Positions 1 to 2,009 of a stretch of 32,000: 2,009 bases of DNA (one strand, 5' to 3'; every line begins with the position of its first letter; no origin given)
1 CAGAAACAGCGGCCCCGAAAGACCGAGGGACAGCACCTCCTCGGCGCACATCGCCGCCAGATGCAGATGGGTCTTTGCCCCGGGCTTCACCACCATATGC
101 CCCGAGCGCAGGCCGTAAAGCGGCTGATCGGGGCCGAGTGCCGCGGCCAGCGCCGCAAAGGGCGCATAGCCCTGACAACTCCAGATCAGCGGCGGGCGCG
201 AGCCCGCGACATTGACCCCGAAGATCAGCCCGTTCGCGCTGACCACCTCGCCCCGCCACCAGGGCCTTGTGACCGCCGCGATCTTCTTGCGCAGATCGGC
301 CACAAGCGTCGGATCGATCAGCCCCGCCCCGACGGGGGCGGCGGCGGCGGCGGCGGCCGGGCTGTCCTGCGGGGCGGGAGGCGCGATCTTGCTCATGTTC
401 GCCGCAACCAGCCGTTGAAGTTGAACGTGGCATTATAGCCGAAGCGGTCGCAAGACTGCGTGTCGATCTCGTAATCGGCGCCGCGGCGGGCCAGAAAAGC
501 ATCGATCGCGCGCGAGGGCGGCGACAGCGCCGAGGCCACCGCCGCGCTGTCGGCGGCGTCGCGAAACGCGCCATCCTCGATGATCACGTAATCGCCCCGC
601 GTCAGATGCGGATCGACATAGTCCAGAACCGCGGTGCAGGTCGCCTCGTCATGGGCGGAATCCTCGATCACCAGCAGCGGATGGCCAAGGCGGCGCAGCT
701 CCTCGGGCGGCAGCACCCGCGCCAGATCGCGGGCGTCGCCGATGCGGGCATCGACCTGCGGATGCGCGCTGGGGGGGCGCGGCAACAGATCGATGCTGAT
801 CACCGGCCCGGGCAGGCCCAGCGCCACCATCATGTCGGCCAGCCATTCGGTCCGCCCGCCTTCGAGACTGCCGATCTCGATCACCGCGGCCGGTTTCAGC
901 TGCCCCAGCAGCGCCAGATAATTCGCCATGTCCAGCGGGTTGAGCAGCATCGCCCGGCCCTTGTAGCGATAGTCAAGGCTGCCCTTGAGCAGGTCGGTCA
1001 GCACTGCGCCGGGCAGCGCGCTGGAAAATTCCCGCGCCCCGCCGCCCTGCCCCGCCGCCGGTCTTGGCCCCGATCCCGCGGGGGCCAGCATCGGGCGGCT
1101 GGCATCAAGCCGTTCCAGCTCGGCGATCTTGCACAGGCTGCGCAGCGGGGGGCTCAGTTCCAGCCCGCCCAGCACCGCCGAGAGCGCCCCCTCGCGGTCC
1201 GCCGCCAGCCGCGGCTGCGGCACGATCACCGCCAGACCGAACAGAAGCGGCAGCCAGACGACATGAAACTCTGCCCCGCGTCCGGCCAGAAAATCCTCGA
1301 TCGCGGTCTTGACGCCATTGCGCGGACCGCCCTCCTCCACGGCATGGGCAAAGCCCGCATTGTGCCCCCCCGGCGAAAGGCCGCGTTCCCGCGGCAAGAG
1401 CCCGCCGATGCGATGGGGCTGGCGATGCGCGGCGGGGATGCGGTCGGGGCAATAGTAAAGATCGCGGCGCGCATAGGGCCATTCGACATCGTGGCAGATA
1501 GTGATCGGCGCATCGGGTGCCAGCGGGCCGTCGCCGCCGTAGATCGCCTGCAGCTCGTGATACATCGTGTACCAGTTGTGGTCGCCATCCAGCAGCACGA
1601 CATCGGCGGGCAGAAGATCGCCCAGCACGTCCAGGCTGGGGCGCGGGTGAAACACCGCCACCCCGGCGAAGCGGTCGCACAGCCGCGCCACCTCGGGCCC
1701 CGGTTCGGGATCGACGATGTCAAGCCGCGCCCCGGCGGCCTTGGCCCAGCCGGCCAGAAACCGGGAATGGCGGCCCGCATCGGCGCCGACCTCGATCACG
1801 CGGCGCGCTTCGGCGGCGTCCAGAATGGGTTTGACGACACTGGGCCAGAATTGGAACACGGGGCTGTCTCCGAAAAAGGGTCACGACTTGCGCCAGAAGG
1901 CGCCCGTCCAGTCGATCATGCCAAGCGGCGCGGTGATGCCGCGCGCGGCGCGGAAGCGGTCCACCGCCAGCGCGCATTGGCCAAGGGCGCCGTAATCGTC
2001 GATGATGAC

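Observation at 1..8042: Uncharacterised FAAL-ACP-P450-radical SAM-glycosyltransferase/methyltransferase operon, the candidate novel biosynthetic system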

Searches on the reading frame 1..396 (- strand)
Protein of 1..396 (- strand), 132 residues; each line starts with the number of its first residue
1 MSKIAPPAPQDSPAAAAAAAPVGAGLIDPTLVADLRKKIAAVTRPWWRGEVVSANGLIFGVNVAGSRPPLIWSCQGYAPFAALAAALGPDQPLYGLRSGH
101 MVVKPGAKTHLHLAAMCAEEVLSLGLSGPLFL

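Call 7: search_protein_families(library=pfam, max_evalue=0.01, proteins=[window:1-396:-])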
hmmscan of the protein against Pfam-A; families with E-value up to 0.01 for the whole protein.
window:1-396:- (132 aa): 0 families

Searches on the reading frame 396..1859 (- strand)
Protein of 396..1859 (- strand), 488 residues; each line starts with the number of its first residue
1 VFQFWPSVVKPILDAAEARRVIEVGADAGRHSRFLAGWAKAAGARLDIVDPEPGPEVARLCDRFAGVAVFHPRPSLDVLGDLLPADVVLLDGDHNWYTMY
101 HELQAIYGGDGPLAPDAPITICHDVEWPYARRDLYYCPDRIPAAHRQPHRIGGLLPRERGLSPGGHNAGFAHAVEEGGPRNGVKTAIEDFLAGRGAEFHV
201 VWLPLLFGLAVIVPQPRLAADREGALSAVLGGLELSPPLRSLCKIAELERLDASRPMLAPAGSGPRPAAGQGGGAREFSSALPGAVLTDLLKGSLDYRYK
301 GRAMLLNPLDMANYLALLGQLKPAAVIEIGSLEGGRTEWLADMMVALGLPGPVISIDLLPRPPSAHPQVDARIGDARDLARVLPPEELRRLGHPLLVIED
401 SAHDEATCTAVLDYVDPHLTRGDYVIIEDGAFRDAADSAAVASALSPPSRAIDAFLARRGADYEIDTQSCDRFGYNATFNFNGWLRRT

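Call 7: search_protein_families(library=pfam, max_evalue=0.01, proteins=[window:396-1859:-])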
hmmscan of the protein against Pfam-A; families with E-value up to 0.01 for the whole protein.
window:396-1859:- (488 aa): 2 families
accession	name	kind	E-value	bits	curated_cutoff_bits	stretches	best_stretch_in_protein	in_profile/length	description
PF04989.18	RMNT_CmcI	-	2.1e-19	70.5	23.2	1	296-487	6-205/206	Rhamnosyl O-methyltransferase/CmcI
PF13578.12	Methyltransf_24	-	3.4e-12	47.6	26.3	1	22-124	1-104/105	Methyltransferase domain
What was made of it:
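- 393..1859 (-): Gene 6: tandem class-I methyltransferase (N-terminal Methyltransf_24 half, C-terminal CmcI/rhamnosyl-O-MT half). Pfam RMNT_CmcI 70.5 bits and Methyltransf_24 47.6 bits (call 7).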

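Call 8: find_encoding_contigs(protein=window:396-1859:-, flank=10000, max_places=6)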
Protein window:396-1859:- (488 aa): 23 contigs read that carry it; 6 places shown.
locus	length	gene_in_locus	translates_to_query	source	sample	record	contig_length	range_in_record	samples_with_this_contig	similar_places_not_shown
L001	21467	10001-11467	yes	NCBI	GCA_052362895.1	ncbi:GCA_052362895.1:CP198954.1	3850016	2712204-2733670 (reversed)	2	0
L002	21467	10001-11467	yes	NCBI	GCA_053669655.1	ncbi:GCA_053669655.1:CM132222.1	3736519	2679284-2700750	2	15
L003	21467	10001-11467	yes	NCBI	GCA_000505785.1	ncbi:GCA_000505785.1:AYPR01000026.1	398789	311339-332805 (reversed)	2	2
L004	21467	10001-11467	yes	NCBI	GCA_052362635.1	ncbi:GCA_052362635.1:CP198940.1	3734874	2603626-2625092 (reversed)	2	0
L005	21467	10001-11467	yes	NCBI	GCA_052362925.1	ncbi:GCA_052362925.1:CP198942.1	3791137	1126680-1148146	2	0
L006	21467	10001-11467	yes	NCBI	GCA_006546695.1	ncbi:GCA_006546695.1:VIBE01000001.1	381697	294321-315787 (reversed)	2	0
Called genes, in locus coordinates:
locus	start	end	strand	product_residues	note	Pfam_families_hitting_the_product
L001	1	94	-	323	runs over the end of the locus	PF02653:BPD_transp_2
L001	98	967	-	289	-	PF02653:BPD_transp_2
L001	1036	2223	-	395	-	PF13433:Peripla_BP_5, PF13458:Peripla_BP_6, PF01094:ANF_receptor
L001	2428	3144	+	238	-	PF00392:GntR, PF07729:FCD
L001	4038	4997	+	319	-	PF04055:Radical_SAM (weak), PF13186:SPASM (weak)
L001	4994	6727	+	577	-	PF00501:AMP-binding, PF23024:AMP-dom_DIP2-like (weak)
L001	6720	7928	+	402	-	PF00067:p450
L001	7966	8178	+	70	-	PF00550:PP-binding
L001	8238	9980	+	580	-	PF05711:TylF, PF13578:Methyltransf_24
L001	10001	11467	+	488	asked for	PF13578:Methyltransf_24 (faint), PF04989:RMNT_CmcI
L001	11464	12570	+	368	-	-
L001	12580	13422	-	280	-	PF00158:Sigma54_activat (faint), PF07724:AAA_2, PF13401:AAA_22 (weak), PF00004:AAA, PF07728:AAA_5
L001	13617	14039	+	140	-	PF21157:DksA_N, PF01258:zf-dskA_traR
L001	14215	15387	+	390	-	PF00070:Pyr_redox (faint), PF01266:DAO (weak), PF01494:FAD_binding_3, PF07992:Pyr_redox_2 (faint), PF13450:NAD_binding_8 (faint)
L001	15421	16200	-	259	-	PF03372:Exo_endo_phos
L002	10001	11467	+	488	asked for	PF13578:Methyltransf_24 (faint), PF04989:RMNT_CmcI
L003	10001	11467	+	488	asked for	PF13578:Methyltransf_24 (faint), PF04989:RMNT_CmcI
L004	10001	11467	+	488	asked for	PF13578:Methyltransf_24 (faint), PF04989:RMNT_CmcI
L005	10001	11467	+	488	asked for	PF13578:Methyltransf_24 (faint), PF04989:RMNT_CmcI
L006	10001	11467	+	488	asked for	PF13578:Methyltransf_24 (faint), PF04989:RMNT_CmcI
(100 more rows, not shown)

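Call 16: search_protein_families(library=ncbifam, max_evalue=0.001, proteins=[P0054, P0001, P0009, P0024, P0039, P0040])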
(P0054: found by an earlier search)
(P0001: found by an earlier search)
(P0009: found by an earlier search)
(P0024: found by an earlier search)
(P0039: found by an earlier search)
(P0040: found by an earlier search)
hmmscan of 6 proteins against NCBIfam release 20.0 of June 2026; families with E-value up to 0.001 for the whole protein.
P0054 (320 aa): 5 families
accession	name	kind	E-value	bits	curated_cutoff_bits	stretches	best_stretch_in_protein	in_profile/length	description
TIGR04317.1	W_rSAM_matur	equivalog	5.2e-07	29.1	380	1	26-141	3-114/349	tungsten cofactor oxidoreductase radical SAM maturase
TIGR04321.1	spiroSPASM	subfamily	6.4e-05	21.8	250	1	29-127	233-333/510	spiro-SPASM protein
TIGR02666.1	moaA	equivalog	0.00011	21.3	284.05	1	31-138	14-123/336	GTP 3',8-cyclase MoaA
TIGR04311.1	rSAM_Geo_metal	subfamily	0.00015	20.9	400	1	29-160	5-134/423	radical SAM/SPASM family putative metalloenzyme maturase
NF033640.1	N_Twi_rSAM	subfamily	0.0003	20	170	0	82-185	181-282/398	twitch domain-containing radical SAM protein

P0001 (577 aa): 97 families (the best 25 are shown)
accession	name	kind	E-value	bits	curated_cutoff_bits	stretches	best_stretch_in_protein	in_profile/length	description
NF004282.0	PRK05691.1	subfamily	5.6e-150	500.6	4090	1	16-560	9-565/4334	non-ribosomal peptide synthase/polyketide synthase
NF004509.1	PRK05850.1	subfamily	1.4e-123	413.2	775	1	16-560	3-575/578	fatty-acid--AMP ligase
NF009124.0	PRK12476.1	subfamily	1.8e-106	356.7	922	1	15-558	33-609/612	fatty acyl-AMP ligase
NF038339.3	FAAL_FadD32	equivalog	8.4e-104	347.9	975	2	15-343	17-351/625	long-chain-fatty-acid--AMP ligase FadD32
NF006624.1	PRK09192.1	subfamily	2.1e-102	343.4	600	1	47-558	44-565/567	fatty acyl-AMP ligase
NF038337.1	FAAL_FadD21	exception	9.5e-101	338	1100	1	18-555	6-571/579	fatty-acid--AMP ligase FAAL21/FadD21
NF005850.0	PRK07768.1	subfamily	6e-95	318.5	572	1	160-550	141-540/545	long-chain-fatty-acid--CoA ligase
NF040633.1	FadD32_Coryne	exception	1.1e-88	298.2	875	1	31-552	43-611/614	FadD32-like long-chain-fatty-acid--AMP ligase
NF038338.1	FAAL_FadD28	exception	3.7e-87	293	1100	1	18-553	6-570/580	fatty-acid--AMP ligase FAAL28/FadD28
NF004510.0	PRK05851.1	equivalog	7e-66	222.4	621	1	35-550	19-517/525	long-chain-fatty acid--ACP ligase MbtM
TIGR01733.1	AA-adenyl-dom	subfamily_domain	2.5e-57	194.5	317.4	1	49-474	1-405/409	amino acid adenylation domain-containing protein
NF004837.0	PRK06187.1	subfamily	7.5e-45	153.2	476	1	16-555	8-524/531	long-chain-fatty-acid--CoA ligase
NF006181.0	PRK08314.1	subfamily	6.7e-44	150.1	705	2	160-505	193-514/563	long-chain-fatty-acid--CoA ligase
NF004114.0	PRK05605.1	equivalog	1.9e-41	142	766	2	160-505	210-527/575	long-chain-fatty-acid--CoA ligase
NF005702.0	PRK07514.1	subfamily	2e-39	135.3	558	1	22-552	9-499/506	malonyl-CoA synthase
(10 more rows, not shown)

P0009 (402 aa): 9 families
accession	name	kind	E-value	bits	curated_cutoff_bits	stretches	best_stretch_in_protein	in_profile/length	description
TIGR04515.1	P450_rel_GT_act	subfamily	8.4e-43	147.2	343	1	15-379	30-362/386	P450-derived glycosyltransferase activator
TIGR04538.1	P450_cycloAA_1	subfamily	8.4e-40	136.8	500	1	15-373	8-364/395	cytochrome P450, cyclodipeptide synthase-associated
NF041177.1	Cyp119_Thmprot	equivalog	1.5e-34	119.4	680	1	19-369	2-334/368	cytochrome P450 Cyp119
TIGR04458.1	CYP450_TxtE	equivalog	1.1e-29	103.3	500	1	14-400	9-400/403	4-nitrotryptophan synthase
NF045816.1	PentlenlactSyn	equivalog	2.8e-25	88.9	700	1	34-364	33-355/396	pentalenolactone synthase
NF041802.1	P450_SolI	exception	2.9e-22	78.7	850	1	204-370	225-390/424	solanimycin biosynthesis cytochrome P450 SolI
NF050147.1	aminopyruv_ApyO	equivalog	4.2e-15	55.3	525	1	61-373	53-391/444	RiPP biosynthesis cytochrome P450 ApyO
NF045812.1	PentlenOxigase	equivalog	3.2e-14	52.6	800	1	183-373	192-407/444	pentalenene oxygenase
NF051859.1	AlbFlvMonOxTrpSyn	equivalog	4.8e-11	41.9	700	1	186-371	210-423/457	bifunctional albaflavenone monooxygenase/terpene synthase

P0024 (591 aa): 1 family
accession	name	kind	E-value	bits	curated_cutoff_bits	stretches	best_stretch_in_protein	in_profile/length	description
NF041875.1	EPS_EpsD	equivalog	0.00014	21.4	370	0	8-115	1-103/325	exopolysaccharide biosynthesis glycosyltransferase EpsD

P0039 (488 aa): 1 family
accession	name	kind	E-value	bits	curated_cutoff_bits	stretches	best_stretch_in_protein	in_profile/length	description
NF045824.1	RhmsylMtase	equivalog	3.6e-15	56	400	1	303-487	41-225/226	rhamnosyl O-methyltransferase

P0040 (368 aa): 0 families
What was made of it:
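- On CmcI / rhamnosyl O-methyltransferase: NCBIfam NF045824 scores 56 bits against a cut-off of 400 (call 16).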

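Call 17: search_protein_families(library=pfam, max_evalue=1, proteins=[P0040])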
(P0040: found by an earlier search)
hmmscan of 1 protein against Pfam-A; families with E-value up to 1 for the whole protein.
P0040 (368 aa): 1 family
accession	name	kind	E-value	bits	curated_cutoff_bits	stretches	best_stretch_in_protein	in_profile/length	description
PF00975.26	Thioesterase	-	2.5e-05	25.1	26.4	1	102-161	40-99/226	Thioesterase domain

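Call 60: search_protein_families(library=pfam, max_evalue=0.0001, proteins=[L070:2104-4560:-, L070:4557-6560:-, L070:6787-7800:+, L070:7904-9046:+, L070:9218-9964:+, L070:10879-11745:+, L070:11732-13342:+, L070:13294-14040:-, L070:14037-15191:-, L070:15188-16585:-])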
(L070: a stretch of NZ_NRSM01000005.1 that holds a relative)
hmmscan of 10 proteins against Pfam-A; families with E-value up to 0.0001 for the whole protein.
L070:2104-4560:- (818 aa): 4 families
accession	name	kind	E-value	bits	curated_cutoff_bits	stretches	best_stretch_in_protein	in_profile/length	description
PF00535.33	Glycos_transf_2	-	3.6e-53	180.4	23.3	2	275-434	1-166/168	Glycosyl transferase family 2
PF13641.12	Glyco_tranf_2_3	-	5.1e-24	86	27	2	532-754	1-214/230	Glycosyltransferase like family 2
PF10111.15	Glyco_tranf_2_2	-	2e-18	67.3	27.3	1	275-472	1-216/276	Glycosyltransferase like family 2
PF13632.12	Glyco_trans_2_3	-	4.2e-08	33.7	27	0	699-771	73-141/198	Glycosyl transferase family group 2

L070:4557-6560:- (667 aa): 5 families
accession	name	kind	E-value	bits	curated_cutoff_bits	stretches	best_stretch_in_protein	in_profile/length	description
PF00535.33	Glycos_transf_2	-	4.2e-13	50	23.3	1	28-134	2-107/168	Glycosyl transferase family 2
PF13641.12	Glyco_tranf_2_3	-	2.7e-10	41.1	27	1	26-250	3-220/230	Glycosyltransferase like family 2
PF13692.12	Glyco_trans_1_4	-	2.3e-08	34.8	27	1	527-662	3-140/142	Glycosyl transferases group 1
PF00534.26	Glycos_transf_1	-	6.6e-07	29.5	26.4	1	525-662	15-156/172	Glycosyl transferases group 1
PF13439.12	Glyco_transf_4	-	7.8e-06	26.5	28.5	1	311-478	2-150/170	Glycosyltransferase Family 4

L070:6787-7800:+ (337 aa): 1 family
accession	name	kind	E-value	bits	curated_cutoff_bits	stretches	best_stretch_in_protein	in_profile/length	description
PF03567.20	Sulfotransfer_2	-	2.6e-07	31.5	22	1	4-189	8-164/252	Sulfotransferase family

L070:7904-9046:+ (380 aa): 2 families
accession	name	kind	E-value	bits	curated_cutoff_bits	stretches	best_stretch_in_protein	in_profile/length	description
PF13704.12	Glyco_tranf_2_4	-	7e-16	59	27.5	1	12-109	1-96/98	Glycosyl transferase family 2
PF01697.33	Glyco_transf_92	-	1.9e-13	51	23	1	15-229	17-247/249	Glycosyltransferase family 92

L070:9218-9964:+ (248 aa): 2 families
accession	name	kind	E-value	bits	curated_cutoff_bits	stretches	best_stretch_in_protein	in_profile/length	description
PF04989.18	RMNT_CmcI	-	3.1e-56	190.8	23.2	1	61-245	6-205/206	Rhamnosyl O-methyltransferase/CmcI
PF13578.12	Methyltransf_24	-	2.9e-09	38.2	26.3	1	92-195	1-105/105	Methyltransferase domain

L070:10879-11745:+ (288 aa): 1 family
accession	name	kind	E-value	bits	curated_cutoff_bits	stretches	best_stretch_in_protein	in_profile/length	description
PF00535.33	Glycos_transf_2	-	2.1e-17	64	23.3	1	44-206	2-167/168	Glycosyl transferase family 2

L070:11732-13342:+ (536 aa): 0 families

L070:13294-14040:- (248 aa): 1 family
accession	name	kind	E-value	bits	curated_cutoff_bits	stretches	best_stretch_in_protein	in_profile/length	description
PF09335.16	VTT_dom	-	3.9e-20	73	33.9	1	71-185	3-122/123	VTT domain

L070:14037-15191:- (384 aa): 1 family
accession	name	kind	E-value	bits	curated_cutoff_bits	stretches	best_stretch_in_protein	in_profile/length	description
PF13439.12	Glyco_transf_4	-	3.4e-05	24.4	28.5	0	15-180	2-153/170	Glycosyltransferase Family 4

L070:15188-16585:- (465 aa): 6 families
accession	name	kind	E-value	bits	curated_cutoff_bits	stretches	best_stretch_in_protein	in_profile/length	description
PF13489.12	Methyltransf_23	-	7.8e-19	68.4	27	1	210-351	21-163/164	Methyltransferase domain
PF13649.12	Methyltransf_25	-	4.9e-12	46.8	27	1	215-304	1-97/97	Methyltransferase domain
PF08241.18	Methyltransf_11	-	7.1e-11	43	21.2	1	216-308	1-95/95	Methyltransferase domain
PF13847.12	Methyltransf_31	-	8.9e-09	35.6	27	1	214-312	6-113/145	Methyltransferase domain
PF07021.18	MetW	-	9.8e-09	35.6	21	1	210-270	12-73/193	Methionine biosynthesis protein MetW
PF08242.18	Methyltransf_12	-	1.3e-06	29.5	30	1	216-306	1-98/98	Methyltransferase domain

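Call 84: search_protein_families(library=pfam, max_evalue=0.001, proteins=[L179:8764-14820:+, L179:7640-8707:+])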
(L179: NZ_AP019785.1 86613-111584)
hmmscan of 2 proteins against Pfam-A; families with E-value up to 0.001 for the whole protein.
L179:8764-14820:+ (2018 aa): 21 families
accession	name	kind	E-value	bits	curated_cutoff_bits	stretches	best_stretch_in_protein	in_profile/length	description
PF00501.34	AMP-binding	-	1.4e-80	271.4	29.9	1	480-830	1-384/384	AMP-binding enzyme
PF00668.25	Condensation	-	4.3e-74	250.3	30.6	1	22-460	5-455/456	Condensation domain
PF00515.34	TPR_1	-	3.9e-16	58.6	27.8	0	1932-1957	4-29/34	Tetratricopeptide repeat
PF00550.31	PP-binding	-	5.3e-16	59.1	20.8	1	993-1057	2-67/67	Phosphopantetheine attachment site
PF07719.23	TPR_2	-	7.1e-16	57.4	27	0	1728-1755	7-34/34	Tetratricopeptide repeat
PF13469.12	Sulfotransfer_3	-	1.5e-14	55.3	27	1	1437-1632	1-213/216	Sulfotransferase family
PF13193.12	AMP-binding_C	-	1.3e-12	48.9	24.5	1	888-963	1-76/76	AMP-binding enzyme C-terminal domain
PF14559.12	TPR_19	-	3.2e-12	47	25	0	1810-1858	9-57/68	Tetratricopeptide repeat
PF13432.12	TPR_16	-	2.2e-10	41.2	32.7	1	1727-1785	2-60/65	Tetratricopeptide repeat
PF13181.12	TPR_8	-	4.2e-10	39.4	25.7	0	1757-1784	2-29/34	Tetratricopeptide repeat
PF00685.33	Sulfotransfer_1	-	1.1e-09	38.5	22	1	1539-1642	89-192/255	Sulfotransferase domain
PF13428.12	TPR_14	-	1.6e-09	37.9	23.5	1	1724-1763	3-42/44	Tetratricopeptide repeat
PF13424.12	TPR_12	-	2.1e-08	34.7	30.1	1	1728-1784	9-73/77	Tetratricopeptide repeat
PF13414.12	TPR_11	-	4.1e-08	33.2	26.8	0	1732-1770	4-42/42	TPR repeat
PF13371.12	TPR_9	-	5e-07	30.1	35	0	1971-1998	35-62/73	Tetratricopeptide repeat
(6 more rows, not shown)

L179:7640-8707:+ (355 aa): 1 family
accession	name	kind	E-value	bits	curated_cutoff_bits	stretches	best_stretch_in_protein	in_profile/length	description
PF04055.27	Radical_SAM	-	3e-06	27.9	29.5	1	37-116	3-89/166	Radical SAM superfamily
